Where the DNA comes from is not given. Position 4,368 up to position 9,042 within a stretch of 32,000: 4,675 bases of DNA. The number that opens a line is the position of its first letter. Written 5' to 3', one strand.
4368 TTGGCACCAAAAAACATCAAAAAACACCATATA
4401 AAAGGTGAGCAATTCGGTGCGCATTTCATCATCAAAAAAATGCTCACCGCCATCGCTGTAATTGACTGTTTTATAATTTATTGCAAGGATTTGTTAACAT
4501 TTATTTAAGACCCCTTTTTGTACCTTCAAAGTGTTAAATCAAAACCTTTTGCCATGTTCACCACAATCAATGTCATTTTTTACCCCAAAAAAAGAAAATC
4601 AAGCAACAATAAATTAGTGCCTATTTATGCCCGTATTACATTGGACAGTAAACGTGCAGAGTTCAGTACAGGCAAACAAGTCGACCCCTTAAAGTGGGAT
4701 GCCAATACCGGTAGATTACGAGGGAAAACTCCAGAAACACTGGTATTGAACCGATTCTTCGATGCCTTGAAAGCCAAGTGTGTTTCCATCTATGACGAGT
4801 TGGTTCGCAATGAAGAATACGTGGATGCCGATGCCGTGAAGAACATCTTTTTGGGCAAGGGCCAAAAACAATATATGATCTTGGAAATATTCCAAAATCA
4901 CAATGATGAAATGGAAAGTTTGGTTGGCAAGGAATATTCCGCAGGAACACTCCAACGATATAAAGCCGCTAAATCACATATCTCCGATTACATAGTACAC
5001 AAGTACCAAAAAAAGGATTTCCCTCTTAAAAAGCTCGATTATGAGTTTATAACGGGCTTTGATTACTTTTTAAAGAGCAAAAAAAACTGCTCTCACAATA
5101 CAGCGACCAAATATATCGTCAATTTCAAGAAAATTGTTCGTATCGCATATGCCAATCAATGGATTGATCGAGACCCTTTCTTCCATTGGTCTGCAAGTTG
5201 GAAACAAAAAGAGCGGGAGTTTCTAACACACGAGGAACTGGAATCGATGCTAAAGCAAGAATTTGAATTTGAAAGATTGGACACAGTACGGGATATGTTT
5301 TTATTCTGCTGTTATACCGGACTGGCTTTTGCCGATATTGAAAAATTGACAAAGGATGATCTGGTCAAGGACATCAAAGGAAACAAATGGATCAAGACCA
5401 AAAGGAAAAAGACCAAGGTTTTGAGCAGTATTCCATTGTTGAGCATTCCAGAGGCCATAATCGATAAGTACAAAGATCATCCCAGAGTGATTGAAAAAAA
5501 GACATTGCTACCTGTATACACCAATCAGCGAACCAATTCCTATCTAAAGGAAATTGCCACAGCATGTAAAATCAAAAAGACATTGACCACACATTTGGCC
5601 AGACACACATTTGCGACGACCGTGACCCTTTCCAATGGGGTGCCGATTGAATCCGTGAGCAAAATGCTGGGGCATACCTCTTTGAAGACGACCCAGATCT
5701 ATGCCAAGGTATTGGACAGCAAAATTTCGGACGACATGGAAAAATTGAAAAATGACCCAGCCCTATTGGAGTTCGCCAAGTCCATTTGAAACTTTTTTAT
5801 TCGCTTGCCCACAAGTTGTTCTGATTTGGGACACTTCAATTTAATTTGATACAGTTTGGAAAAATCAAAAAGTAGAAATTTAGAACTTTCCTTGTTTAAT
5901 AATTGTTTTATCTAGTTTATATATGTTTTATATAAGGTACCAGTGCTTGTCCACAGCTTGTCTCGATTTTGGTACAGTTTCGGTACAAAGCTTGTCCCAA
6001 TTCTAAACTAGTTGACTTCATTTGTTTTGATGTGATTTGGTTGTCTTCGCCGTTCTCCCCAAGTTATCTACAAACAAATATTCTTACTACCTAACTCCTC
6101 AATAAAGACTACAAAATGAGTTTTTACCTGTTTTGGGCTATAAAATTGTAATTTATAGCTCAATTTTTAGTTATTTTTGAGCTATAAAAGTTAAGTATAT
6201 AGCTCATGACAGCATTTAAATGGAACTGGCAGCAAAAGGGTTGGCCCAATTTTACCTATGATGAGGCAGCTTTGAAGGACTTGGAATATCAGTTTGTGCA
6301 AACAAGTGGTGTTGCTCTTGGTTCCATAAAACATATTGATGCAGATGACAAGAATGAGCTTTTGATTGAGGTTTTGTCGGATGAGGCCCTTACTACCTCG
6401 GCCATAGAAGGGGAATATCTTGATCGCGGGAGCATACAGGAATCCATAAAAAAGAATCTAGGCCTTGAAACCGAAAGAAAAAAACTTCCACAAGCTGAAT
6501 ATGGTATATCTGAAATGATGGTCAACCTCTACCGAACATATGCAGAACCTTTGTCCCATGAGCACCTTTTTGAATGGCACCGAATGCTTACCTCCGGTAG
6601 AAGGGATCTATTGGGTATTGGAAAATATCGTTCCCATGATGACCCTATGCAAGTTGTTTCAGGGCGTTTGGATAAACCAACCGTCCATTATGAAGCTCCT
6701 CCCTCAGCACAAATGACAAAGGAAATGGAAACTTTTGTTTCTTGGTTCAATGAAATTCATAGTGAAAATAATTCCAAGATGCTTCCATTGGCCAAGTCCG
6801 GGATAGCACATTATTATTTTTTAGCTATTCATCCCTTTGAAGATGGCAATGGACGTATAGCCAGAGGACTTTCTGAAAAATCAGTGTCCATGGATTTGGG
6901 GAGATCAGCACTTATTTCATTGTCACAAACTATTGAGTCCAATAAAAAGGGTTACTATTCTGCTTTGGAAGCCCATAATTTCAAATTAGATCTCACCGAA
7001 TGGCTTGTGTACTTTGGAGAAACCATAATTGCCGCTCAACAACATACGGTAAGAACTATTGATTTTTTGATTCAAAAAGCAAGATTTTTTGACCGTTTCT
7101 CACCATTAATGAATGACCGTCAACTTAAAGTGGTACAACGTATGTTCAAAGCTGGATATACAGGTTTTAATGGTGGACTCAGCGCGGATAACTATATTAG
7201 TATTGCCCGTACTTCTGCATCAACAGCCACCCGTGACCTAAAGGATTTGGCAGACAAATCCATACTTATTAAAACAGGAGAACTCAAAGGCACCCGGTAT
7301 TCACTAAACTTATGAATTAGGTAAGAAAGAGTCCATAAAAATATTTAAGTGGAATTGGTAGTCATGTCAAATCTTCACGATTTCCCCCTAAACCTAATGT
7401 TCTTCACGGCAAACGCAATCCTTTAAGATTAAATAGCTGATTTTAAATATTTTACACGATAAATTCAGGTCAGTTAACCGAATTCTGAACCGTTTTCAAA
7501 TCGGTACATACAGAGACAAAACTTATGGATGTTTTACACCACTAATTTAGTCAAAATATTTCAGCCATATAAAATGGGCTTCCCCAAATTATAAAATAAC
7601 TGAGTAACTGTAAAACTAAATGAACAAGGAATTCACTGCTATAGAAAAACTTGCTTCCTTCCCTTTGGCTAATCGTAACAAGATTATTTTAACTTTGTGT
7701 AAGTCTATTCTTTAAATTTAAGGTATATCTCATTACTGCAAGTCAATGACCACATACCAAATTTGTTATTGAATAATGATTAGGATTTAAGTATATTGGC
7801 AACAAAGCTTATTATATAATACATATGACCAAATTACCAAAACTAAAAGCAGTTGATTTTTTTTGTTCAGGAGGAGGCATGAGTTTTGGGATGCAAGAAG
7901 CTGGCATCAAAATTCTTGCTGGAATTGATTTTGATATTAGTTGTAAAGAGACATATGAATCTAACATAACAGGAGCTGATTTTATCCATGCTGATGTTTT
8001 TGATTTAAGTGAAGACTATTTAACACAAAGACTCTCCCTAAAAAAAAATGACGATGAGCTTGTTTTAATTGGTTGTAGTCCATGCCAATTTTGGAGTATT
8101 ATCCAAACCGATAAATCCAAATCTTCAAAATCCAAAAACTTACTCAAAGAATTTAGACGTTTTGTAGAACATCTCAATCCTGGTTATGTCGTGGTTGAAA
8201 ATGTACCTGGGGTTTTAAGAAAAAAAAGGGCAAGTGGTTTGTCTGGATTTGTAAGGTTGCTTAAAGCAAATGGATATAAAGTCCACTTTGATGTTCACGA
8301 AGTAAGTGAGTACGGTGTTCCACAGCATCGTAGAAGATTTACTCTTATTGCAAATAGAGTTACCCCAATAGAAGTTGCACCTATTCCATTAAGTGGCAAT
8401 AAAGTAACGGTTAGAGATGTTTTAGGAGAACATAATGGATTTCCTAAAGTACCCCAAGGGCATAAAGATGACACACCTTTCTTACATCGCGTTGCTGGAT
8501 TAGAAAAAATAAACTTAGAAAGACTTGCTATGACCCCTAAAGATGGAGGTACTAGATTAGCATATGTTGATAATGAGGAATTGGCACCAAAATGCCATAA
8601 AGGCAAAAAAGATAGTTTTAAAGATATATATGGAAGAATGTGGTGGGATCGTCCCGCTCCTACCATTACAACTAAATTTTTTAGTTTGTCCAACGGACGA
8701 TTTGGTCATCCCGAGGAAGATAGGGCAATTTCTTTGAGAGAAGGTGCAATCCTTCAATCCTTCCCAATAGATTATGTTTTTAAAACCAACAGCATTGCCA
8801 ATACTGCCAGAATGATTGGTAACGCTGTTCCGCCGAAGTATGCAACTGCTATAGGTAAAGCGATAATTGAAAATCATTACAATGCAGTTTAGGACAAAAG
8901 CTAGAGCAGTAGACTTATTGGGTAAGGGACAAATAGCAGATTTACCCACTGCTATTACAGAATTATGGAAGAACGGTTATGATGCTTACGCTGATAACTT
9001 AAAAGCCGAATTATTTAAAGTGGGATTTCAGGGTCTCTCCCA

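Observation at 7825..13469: Translationally coupled three-gene operon (C5-methyltransferase, dual-GHKL histidine-kinase-like ATPase, receiver-domain protein): candidate undescribed phosphorelay-gated, methylation-linked defence system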

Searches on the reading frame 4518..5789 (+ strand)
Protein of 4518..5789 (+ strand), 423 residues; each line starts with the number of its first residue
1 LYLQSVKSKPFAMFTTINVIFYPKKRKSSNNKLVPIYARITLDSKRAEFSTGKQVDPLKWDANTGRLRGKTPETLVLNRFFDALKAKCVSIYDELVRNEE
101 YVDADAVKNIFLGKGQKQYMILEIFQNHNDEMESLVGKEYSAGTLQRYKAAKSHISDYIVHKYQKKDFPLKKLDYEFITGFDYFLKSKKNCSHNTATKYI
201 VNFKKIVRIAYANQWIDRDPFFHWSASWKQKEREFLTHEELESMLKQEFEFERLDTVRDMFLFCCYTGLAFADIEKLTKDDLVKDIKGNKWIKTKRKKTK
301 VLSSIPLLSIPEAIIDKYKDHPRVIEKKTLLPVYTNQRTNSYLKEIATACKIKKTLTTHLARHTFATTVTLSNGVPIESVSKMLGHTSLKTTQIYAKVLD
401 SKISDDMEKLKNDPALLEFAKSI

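Call 37: search_protein_families(library=pfam, proteins=[window:4518-5789:+], max_evalue=0.01)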
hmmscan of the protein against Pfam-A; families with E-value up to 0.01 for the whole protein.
window:4518-5789:+ (423 aa): 3 families
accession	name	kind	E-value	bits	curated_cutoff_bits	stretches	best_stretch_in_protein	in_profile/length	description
PF13102.12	Phage_int_SAM_5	-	9.8e-20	71.2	22.3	1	122-221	3-93/98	Phage integrase SAM-like domain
PF00589.27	Phage_integrase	-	5.5e-16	59.3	27.1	1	235-400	2-170/172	Phage integrase family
PF17293.8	Arm-DNA-bind_5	-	8.1e-13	49.1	22.6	1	23-107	3-86/87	Arm DNA-binding domain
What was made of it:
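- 4518..5789 (+): Tyrosine integrase of the island (Arm-DNA-bind_5, SAM-like and Phage_integrase domains). Pfam (call 37)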

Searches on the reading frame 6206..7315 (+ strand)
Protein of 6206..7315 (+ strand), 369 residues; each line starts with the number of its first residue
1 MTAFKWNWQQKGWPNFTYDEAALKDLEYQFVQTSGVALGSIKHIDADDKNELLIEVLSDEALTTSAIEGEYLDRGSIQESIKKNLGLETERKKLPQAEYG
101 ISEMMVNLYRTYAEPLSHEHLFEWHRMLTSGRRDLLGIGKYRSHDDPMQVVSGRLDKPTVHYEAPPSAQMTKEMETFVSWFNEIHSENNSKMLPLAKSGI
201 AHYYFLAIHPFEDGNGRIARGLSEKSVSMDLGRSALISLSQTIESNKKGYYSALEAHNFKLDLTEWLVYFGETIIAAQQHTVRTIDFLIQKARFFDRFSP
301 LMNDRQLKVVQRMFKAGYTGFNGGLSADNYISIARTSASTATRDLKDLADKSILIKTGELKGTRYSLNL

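Call 37: search_protein_families(library=pfam, proteins=[window:6206-7315:+], max_evalue=0.01)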
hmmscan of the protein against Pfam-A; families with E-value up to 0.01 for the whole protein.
window:6206-7315:+ (369 aa): 2 families
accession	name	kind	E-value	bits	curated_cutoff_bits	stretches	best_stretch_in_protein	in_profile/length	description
PF13776.11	DUF4172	-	3.2e-26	91.9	25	1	6-87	1-82/82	Domain of unknown function (DUF4172)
PF02661.23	Fic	-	1e-16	61.9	24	1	115-220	1-86/93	Fic/DOC family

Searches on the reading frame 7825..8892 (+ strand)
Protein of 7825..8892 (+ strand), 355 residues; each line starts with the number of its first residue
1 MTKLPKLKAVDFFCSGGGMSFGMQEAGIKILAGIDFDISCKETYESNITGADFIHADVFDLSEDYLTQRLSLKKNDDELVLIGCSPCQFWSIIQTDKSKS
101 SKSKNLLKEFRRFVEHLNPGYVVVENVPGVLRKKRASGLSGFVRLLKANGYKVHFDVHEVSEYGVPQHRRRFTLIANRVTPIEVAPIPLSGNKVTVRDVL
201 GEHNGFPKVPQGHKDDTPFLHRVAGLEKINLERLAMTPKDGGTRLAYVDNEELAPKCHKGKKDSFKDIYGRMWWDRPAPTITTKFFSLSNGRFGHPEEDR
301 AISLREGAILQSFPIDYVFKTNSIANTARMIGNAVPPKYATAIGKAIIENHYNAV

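Call 4: search_protein_families(library=pfam, proteins=[window:7825-8892:+], max_evalue=0.1)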
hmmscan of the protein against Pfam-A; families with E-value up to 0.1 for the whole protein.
window:7825-8892:+ (355 aa): 1 family
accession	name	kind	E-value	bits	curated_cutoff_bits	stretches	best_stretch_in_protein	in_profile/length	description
PF00145.23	DNA_methylase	-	3.5e-48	165.1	22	1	8-348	2-323/324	C-5 cytosine-specific DNA methylase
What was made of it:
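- Checked: Domains (call 4): gene 1 is PF00145 (E 3.5e-48).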

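Call 5: search_protein_families(library=padloc, proteins=[window:7825-8892:+], max_evalue=0.1)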
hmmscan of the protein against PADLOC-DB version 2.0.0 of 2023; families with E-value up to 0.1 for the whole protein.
window:7825-8892:+ (355 aa): 58 families (the best 25 are shown)
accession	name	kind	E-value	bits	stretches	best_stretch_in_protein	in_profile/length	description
PDLC03378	MTase_II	-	5.9e-88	293.4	1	6-352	2-331/344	Type II methyltransferase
PDLC00033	DruM2|DruM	-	3.4e-70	235.2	1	5-350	20-363/368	DNA cytosine methylase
PDLC02651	DrmMII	-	4.3e-63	211.5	1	6-350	2-356/371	DrmMII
PDLC03234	MTase_II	-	2e-62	209.7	1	6-349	4-364/375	Type II methyltransferase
PDLC03326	MTase_II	-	2.4e-56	189.7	2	6-180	4-178/412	Type II methyltransferase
PDLC03237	MTase_II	-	6.8e-48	161.3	2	9-182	796-973/1036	Type II methyltransferase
PDLC03272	MTase_II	-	4.8e-41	139.2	1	6-350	74-389/407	Type II methyltransferase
PDLC02656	DrmMII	-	5.4e-40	135.6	2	257-350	377-468/491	DrmMII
PDLC02648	DrmMII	-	1.8e-39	133.9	2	6-178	21-226/468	DrmMII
PDLC00027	DruM2|DruM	-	3.5e-38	129.9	2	6-178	11-172/361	DNA cytosine methylase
PDLC00026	DruM2|DruM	-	2.2e-37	127.4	1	6-349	4-316/336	DNA cytosine methylase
PDLC02649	DrmMII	-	1.9e-35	120.6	3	70-180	108-222/422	DrmMII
PDLC00030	DruM2|DruM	-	7.3e-35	118.8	2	6-175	5-182/380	DNA cytosine methylase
PDLC03279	MTase_II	-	2.5e-33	113.2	2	250-349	254-351/587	Type II methyltransferase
PDLC02650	DrmMII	-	2.6e-33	113.6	2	145-347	210-414/435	DrmMII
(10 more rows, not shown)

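Call 6: search_protein_families(library=ncbifam, proteins=[window:7825-8892:+], max_evalue=0.1)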
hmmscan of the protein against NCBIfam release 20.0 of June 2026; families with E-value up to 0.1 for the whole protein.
window:7825-8892:+ (355 aa): 1 family
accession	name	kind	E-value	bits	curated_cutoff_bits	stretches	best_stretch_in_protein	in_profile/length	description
TIGR00675.1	dcm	superfamily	1.1e-33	117.3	100.65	1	10-347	2-329/329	DNA (cytosine-5-)-methyltransferase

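Call 65: search_solved_structures(query=window:7825-8889:+, max_evalue=1e-10)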
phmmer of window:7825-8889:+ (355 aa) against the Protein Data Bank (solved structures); distinct sequences matched with E-value up to 1e-10: 32.
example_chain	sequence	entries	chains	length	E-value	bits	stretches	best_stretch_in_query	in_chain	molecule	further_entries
3pt9_A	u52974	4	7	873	1.4e-26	96.5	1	3-177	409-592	DNA (cytosine-5)-methyltransferase 1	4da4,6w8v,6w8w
3pt6_A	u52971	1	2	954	1.7e-26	96.2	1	3-177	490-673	DNA (cytosine-5)-methyltransferase 1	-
5wy1_A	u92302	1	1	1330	4.2e-26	94.9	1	3-177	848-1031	DNA (cytosine-5)-methyltransferase 1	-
3av4_A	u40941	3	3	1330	4.2e-26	94.9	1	3-177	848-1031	DNA (cytosine-5)-methyltransferase 1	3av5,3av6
5gut_A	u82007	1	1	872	5.2e-26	94.6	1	3-177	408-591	DNA (cytosine-5)-methyltransferase 1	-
6x9i_A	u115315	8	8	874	8.5e-26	93.9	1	3-177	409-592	DNA (cytosine-5)-methyltransferase 1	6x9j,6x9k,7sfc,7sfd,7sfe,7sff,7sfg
9v36_A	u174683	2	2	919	9.7e-26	93.7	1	3-177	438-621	DNA (cytosine-5)-methyltransferase 1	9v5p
3pta_A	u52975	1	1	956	1.1e-25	93.5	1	3-177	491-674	DNA (cytosine-5)-methyltransferase 1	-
5guv_A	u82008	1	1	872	1.2e-25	93.4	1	3-177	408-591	DNA (cytosine-5)-methyltransferase 1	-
3swr_A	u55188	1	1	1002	1.2e-25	93.3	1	3-177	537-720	DNA (cytosine-5)-methyltransferase 1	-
4yoc_A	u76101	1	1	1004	1.3e-25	93.3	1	3-177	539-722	DNA (cytosine-5)-methyltransferase 1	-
9z07_A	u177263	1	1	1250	2.3e-25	92.5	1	3-177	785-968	DNA (cytosine-5)-methyltransferase 1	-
4wxx_A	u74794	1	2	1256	2.3e-25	92.4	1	3-177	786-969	DNA (cytosine-5)-methyltransferase 1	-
9mys_A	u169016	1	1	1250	2.3e-25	92.4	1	3-177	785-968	DNA (cytosine-5)-methyltransferase 1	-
7xi9_A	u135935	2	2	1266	2.4e-25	92.4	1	3-177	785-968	DNA (cytosine-5)-methyltransferase 1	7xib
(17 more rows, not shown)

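Call 72: search_protein_families(library=phrogs, proteins=[window:7825-8892:+], max_evalue=0.01)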
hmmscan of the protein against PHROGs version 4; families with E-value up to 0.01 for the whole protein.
window:7825-8892:+ (355 aa): 7 families
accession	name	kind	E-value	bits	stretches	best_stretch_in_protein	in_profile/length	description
phrog_116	-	other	5.9e-64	217.7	1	2-349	203-491/779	DNA methyltransferase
phrog_363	-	other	2.8e-33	116.4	1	3-349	50-314/327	DNA methyltransferase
phrog_23910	-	unknown function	3e-33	114.9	1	263-348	6-95/99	-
phrog_36001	-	unknown function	1.3e-07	31.2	1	7-88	18-98/715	-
phrog_5999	-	other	8.1e-07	30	1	7-102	3-92/109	DNA methyltransferase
phrog_13621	-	unknown function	0.0041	18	1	308-349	63-110/121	-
phrog_32684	-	unknown function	0.0046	17.4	0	121-197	151-225/262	-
